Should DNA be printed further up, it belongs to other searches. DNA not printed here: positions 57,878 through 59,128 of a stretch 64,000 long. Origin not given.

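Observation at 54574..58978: Four tandem ancient paralogs of one radical SAM family sharing a CX2CX5C-G[IV]WK.Y C-terminal signature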

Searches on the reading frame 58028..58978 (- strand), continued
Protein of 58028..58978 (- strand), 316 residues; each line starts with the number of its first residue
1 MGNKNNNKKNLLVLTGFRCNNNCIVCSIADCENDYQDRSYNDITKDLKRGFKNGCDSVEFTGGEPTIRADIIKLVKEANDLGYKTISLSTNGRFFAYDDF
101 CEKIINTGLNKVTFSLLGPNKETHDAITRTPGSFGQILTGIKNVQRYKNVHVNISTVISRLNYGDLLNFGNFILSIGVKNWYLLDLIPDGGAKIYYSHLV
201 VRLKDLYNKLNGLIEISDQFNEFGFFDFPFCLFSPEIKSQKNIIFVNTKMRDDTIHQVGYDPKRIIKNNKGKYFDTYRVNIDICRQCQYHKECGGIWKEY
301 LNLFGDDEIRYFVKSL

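Call 33: search_protein_families(library=ncbifam, proteins=[L005:490-1980:+, L019:5175-5630:+, L019:5624-5833:+, L005:2120-2995:+, L005:12233-13207:+, L020:17002-17223:+, L046:10909-11343:+, L001:11991-12866:+], max_evalue=0.001)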
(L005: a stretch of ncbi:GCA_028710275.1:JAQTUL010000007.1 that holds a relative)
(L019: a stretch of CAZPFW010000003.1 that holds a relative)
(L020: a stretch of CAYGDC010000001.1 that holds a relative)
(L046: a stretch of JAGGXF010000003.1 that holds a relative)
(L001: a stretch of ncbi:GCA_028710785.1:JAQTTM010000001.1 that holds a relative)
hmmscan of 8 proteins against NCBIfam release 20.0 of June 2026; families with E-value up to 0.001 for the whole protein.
L005:490-1980:+ (496 aa): 56 families (the best 25 are shown)
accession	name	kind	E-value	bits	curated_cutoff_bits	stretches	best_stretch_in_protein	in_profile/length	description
TIGR03978.1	rSAM_paired_1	equivalog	1.3e-142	475.9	370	1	23-496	2-466/466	His-Xaa-Ser system radical SAM maturase HxsB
NF047865.1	rSAM_PapB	equivalog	9.4e-39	133.5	340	1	104-459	7-327/330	PapB family radical SAM/SPASM ranthipeptide maturase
TIGR04064.1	rSAM_nif11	equivalog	1.5e-31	109.6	518.7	1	104-411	82-378/459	nif11-like peptide radical SAM maturase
TIGR04068.1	rSAM_ocin_clost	equivalog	2.1e-29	102.7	500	1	63-246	47-234/462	Cys-rich peptide radical SAM maturase CcpM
TIGR03906.1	quino_hemo_SAM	equivalog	2.9e-29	102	453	1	103-240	97-236/467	quinohemoprotein amine dehydrogenase maturation protein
TIGR03974.1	rSAM_six_Cys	equivalog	3.1e-25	89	425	1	56-414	56-393/451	thioether cross-link-forming SCIFF peptide maturase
NF040492.1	not_ScfB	exception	2e-24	86.3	855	1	105-400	100-381/450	ScfB-related radical SAM/SPASM orphan maturase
TIGR03942.1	sulfatase_rSAM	equivalog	4.8e-20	71.9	349.45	1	106-484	7-358/363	anaerobic sulfatase maturase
NF038107.1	rSAM_NF038107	equivalog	5e-20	71.7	600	1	32-458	15-410/444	Cys-every-fifth radical SAM/SPASM peptide maturase CefB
TIGR04083.1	rSAM_pep_methan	hypoth_equivalog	5e-19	68.4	300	1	103-484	3-344/376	TIGR04083 family peptide-modifying radical SAM enzyme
NF035951.1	rSAM_RumMC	equivalog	1.1e-18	67.2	720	1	103-232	115-246/510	RumMC family radical SAM sactipeptide maturase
TIGR04280.1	geopep_mat_rSAM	hypoth_equivalog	3.1e-18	66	400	1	51-242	37-228/428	geopeptide radical SAM maturase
NF041298.1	rSAM_mat_DynA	equivalog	1e-16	60.9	450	1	103-348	4-243/356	dynobactin maturation radical SAM/SPASM protein DynA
NF038170.1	lachnocin_rSAM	equivalog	5.2e-16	58.6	550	1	104-246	80-225/440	lachnocin radical SAM maturase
TIGR04115.1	rSAM_Cxxx_rpt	equivalog_domain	3e-15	56.6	350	1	105-382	7-270/359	radical SAM peptide maturase, CXXX-repeat target family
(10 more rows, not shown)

L019:5175-5630:+ (151 aa): 1 family
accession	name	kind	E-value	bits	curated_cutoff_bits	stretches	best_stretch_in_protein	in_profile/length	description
TIGR03976.1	chp_LLNDYxLRE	equivalog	4.8e-15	55.7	50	1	17-103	1-87/90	His-Xaa-Ser system protein HxsD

L019:5624-5833:+ (69 aa): 1 family
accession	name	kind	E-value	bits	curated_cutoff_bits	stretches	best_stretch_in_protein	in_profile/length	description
NF038315.1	HxsD_rel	equivalog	2.1e-19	69.5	41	1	4-65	1-61/62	HxsD-like protein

L005:2120-2995:+ (291 aa): 5 families
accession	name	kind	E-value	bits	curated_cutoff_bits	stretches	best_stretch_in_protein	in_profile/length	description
NF038313.3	HisXaaSer_A4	exception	3.9e-29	101.4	55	1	73-126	41-90/93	His-Xaa-Ser repeat protein HxsA4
NF038329.2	gly_rich_SclB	equivalog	4.8e-11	42.2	325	1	98-253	121-277/442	LPXTG-anchored collagen-like adhesin Scl2/SclB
NF038309.1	HisXaaSer_A3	equivalog_domain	8.7e-11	41.5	65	0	189-189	79-79/81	His-Xaa-Ser repeat protein HxsA3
NF046116.1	adhesin_Lcl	equivalog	2.3e-09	36.3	500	1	101-251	79-229/431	collagen-like adhesin Lcl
NF038330.1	adhesin_SclA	exception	1.7e-08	34.5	400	1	100-251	111-259/405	LPXTG-anchored collagen-like adhesin Scl1/SclA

L005:12233-13207:+ (324 aa): 0 families

L020:17002-17223:+ (73 aa): 0 families

L046:10909-11343:+ (144 aa): 0 families

L001:11991-12866:+ (291 aa): 39 families (the best 25 are shown)
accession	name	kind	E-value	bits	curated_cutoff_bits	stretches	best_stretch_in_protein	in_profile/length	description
NF038332.1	rSAM_rare_HxsC4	exception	6.2e-33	114.3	500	1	20-188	18-189/335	radical SAM protein HxsC4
TIGR03977.1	rSAM_pair_HxsC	equivalog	9.4e-25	87.1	267.9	1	20-278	29-290/292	His-Xaa-Ser system radical SAM maturase HxsC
TIGR04317.1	W_rSAM_matur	equivalog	2.4e-21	76.2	380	1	23-223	11-213/349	tungsten cofactor oxidoreductase radical SAM maturase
TIGR04545.1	rSAM_ahbD_hemeb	equivalog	2.9e-20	73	500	1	25-197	9-179/339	heme b synthase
TIGR02668.1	moaA_archaeal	equivalog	1.4e-19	70.2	325.25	1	24-195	18-188/303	GTP 3',8-cyclase MoaA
TIGR04055.1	rSAM_NirJ2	equivalog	5.4e-18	65.6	500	1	24-198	8-179/326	putative heme d1 biosynthesis radical SAM protein NirJ2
NF045574.1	sacti_mat_StsB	exception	9.5e-18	64.3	625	1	23-190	103-266/466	StsB family radical SAM/SPASM domain sactipeptide maturase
NF001199.0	PRK00164.2-1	equivalog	1.4e-17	63.9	231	1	24-183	20-178/308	GTP 3',8-cyclase MoaA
TIGR04054.1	rSAM_NirJ1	equivalog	1.4e-17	63.5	650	1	22-188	42-205/387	putative heme d1 biosynthesis radical SAM protein NirJ1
TIGR02666.1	moaA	equivalog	2.7e-17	62.7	284.05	1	24-186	18-186/336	GTP 3',8-cyclase MoaA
NF050035.1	rSAM_WgK_link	exception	4.2e-17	62.2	650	1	23-223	16-212/367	radical SAM/SPASM peptide maturase WgkB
TIGR04051.1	rSAM_NirJ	equivalog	5.3e-16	58.5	515.45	1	26-193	12-176/354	heme d1 biosynthesis radical SAM protein NirJ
TIGR04466.1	rSAM_BlsE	equivalog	6.3e-15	55.4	400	1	24-191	11-173/327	cytosylglucuronate decarboxylase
TIGR04053.2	TIGR04053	equivalog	2e-14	53.7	395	1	44-223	42-216/366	TIGR04053 family radical SAM/SPASM domain-containing protein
TIGR04347.1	pseudo_SAM_Halo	equivalog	2.5e-14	53.4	525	1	24-192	46-211/390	TIGR04347 family pseudo-SAM/SPASM protein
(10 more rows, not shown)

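Call 36: predict_structure(alignment_id=A2)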
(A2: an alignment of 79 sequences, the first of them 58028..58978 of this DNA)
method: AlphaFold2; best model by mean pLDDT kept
length: 316 residues; sequences in the alignment: 79
mean_pLDDT: 94.8   pTM: 0.92
mean pLDDT of the five models: 94.8, 94.6, 94.2, 93.6, 93.2
residues with pLDDT >= 90: 286; 70-90: 23; 50-70: 2; < 50: 5
segments of 3 or more residues with pLDDT < 50: 1-5
pLDDT, mean of each block of 10 residues (from residue 1): 60 95 91 90 98 97 96 99 98 98 99 98 98 98 98 98 98 98 96 95 97 98 97 96 96 89 88 94 94 96 97 92
secondary structure, 60 per line:
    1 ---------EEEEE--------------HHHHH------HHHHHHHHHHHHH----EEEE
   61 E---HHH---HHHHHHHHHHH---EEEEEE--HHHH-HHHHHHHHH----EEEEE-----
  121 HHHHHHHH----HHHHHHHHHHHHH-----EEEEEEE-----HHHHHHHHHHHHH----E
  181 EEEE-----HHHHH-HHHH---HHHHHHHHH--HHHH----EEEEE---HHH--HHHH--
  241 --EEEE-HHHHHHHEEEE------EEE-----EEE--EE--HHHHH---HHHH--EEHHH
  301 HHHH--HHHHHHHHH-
elements in order: E10-14 H29-33 H40-52 E57-61 H71-81 E85-90 H93-96 H98-106 E111-115 H121-128 H133-145 E151-157 H163-175 E180-184 H190-194 H196-199 H203-211 H214-217 E222-226 H235-238 E243-246 H248-254 E255-258 E265-267 E273-275 H282-286 H290-293 H298-304 H307-315

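Call 40: search_protein_families(library=pfam, proteins=[L005:12233-13207:+, L020:17002-17223:+, L046:10909-11343:+, L020:799-1311:+, L029:17440-17970:+, L029:17972-18469:+], max_evalue=0.01)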
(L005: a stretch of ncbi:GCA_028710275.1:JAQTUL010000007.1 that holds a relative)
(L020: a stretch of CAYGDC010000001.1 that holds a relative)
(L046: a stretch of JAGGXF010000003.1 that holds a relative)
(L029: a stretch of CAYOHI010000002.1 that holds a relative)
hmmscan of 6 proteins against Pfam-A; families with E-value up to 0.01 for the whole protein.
L005:12233-13207:+ (324 aa): 1 family
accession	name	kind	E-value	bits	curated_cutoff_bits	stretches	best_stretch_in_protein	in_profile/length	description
PF04467.17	DUF483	-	0.0021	18.5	25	1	113-210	26-112/122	Protein of unknown function (DUF483)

L020:17002-17223:+ (73 aa): 1 family
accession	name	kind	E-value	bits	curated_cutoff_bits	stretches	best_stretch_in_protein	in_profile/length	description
PF07566.17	DUF1543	-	0.0061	16.8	22.9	1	26-49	9-32/52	Domain of Unknown Function (DUF1543)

L046:10909-11343:+ (144 aa): 1 family
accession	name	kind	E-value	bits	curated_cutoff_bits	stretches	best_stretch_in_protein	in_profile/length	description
PF20130.4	DUF6520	-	0.0058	17.4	25.4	1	1-54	1-52/83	Family of unknown function (DUF6520)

L020:799-1311:+ (170 aa): 0 families

L029:17440-17970:+ (176 aa): 1 family
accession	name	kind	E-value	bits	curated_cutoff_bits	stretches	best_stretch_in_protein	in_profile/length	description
PF07963.17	N_methyl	-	5.9e-05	22.9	21.2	1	9-33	2-26/27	Prokaryotic N-terminal methylation motif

L029:17972-18469:+ (165 aa): 1 family
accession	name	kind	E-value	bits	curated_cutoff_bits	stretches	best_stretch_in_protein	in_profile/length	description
PF07963.17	N_methyl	-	0.00034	20.5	21.2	1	3-28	2-27/27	Prokaryotic N-terminal methylation motif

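Call 60: search_protein_families(library=padloc, proteins=[window:58028-58978:-, L005:490-1980:+, L019:5175-5630:+], max_evalue=0.001)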
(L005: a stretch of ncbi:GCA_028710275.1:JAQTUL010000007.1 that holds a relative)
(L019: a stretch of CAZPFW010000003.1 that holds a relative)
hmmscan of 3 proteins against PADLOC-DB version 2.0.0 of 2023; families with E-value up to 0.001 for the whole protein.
window:58028-58978:- (316 aa): 3 families
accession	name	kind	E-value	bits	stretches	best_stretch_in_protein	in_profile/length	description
PDLC02904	pVip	-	4.6e-17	60.4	1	18-190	12-179/262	Viperins associated with kinases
PDLC02903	pVip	-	1.1e-16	59.1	1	18-191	9-176/257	Viperins not associated with kinases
PDLC02905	pVip-kinase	-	3.9e-07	27.7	1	45-191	223-368/474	Viperin-kinase fusion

L005:490-1980:+ (496 aa): 2 families
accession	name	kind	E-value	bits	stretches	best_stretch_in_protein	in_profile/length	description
PDLC02903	pVip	-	9.7e-12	42.9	1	106-225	6-110/257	Viperins not associated with kinases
PDLC02904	pVip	-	2.9e-06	25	1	106-207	9-99/262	Viperins associated with kinases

L019:5175-5630:+ (151 aa): 0 families

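Call 63: fold_search(model_id=the predicted structure, library=pdb)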
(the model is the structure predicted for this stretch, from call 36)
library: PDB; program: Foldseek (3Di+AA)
matches with E <= 10: 1860; with E <= 0.001: 244
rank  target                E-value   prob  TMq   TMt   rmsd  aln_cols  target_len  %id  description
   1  7vob                  8.1e-13  1.00  0.52  0.51   2.0       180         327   29  The crystal structure of a Radical SAM Enzyme BlsE involved in the Biosynthesis of Blasticidin S (released 2022-05-04)
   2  7tom                  6.4e-11  1.00  0.57  0.37   4.1       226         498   19  X-ray crystal structure of glycerol dibiphytanyl glycerol tetraether - macrocyclic archaeol synthase (GDGT-MAS) from Met (released 2022-08-31)
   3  7tol                  1.7e-10  1.00  0.53  0.36   4.5       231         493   19  X-ray crystal structure of glycerol dibiphytanyl glycerol tetraether - macrocyclic archaeol synthase (GDGT-MAS) from Met (released 2022-08-31)
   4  2fb2_B                2.7e-10  1.00  0.55  0.53  13.2       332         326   17  Structure of the MoaA Arg17/266/268/Ala triple mutant (released 2006-05-09)
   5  6efn                  5.9e-10  1.00  0.57  0.48   5.7       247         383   15  Structure of a RiPP maturase, SkfB (released 2018-10-24)
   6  1tv7_A                1.0e-09  1.00  0.56  0.54  12.9       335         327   16  Structure of the S-adenosylmethionine dependent Enzyme MoaA (released 2004-08-31)
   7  6q2q_A                1.3e-09  1.00  0.60  0.65   9.2       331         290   14  Crystal structure of mouse viperin bound to uridine triphosphate and S-adenosylhomocysteine (released 2020-01-22)
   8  9dfn                  1.5e-09  1.00  0.57  0.63   3.1       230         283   18  X-ray crystal structure of the second viperin-like enzyme from Trichoderma virens with bound CTP and SAM (released 2025-02-19)
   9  6q2p_B                3.2e-09  1.00  0.59  0.64   3.7       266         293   16  Crystal structure of mouse viperin bound to cytidine triphosphate and S-adenosylhomocysteine (released 2020-01-22)
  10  1tv7_B                3.4e-09  1.00  0.56  0.54  13.0       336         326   16  Structure of the S-adenosylmethionine dependent Enzyme MoaA (released 2004-08-31)
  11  6q2p_A                4.1e-09  1.00  0.59  0.63   3.7       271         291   15  Crystal structure of mouse viperin bound to cytidine triphosphate and S-adenosylhomocysteine (released 2020-01-22)
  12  2fb2_A                4.5e-09  1.00  0.54  0.53  13.1       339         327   16  Structure of the MoaA Arg17/266/268/Ala triple mutant (released 2006-05-09)
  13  9dgw_A                5.1e-09  1.00  0.58  0.65   3.6       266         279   16  X-ray crystal structure of the Viperin-like enzyme from T. virens with bound CTP and SAM (released 2025-02-12)
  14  9dfu                  6.4e-09  1.00  0.58  0.65   3.2       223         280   18  X-ray crystal structure of the second Viperin-like enzyme from T. virens variant F40H with bound CTP and SAM (released 2025-02-19)
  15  9dfw_B                7.6e-09  1.00  0.57  0.61   3.7       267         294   17  X-ray crystal structure of an engineered Viperin-like enzyme from T. virens with bound CTP and SAM (released 2025-02-12)
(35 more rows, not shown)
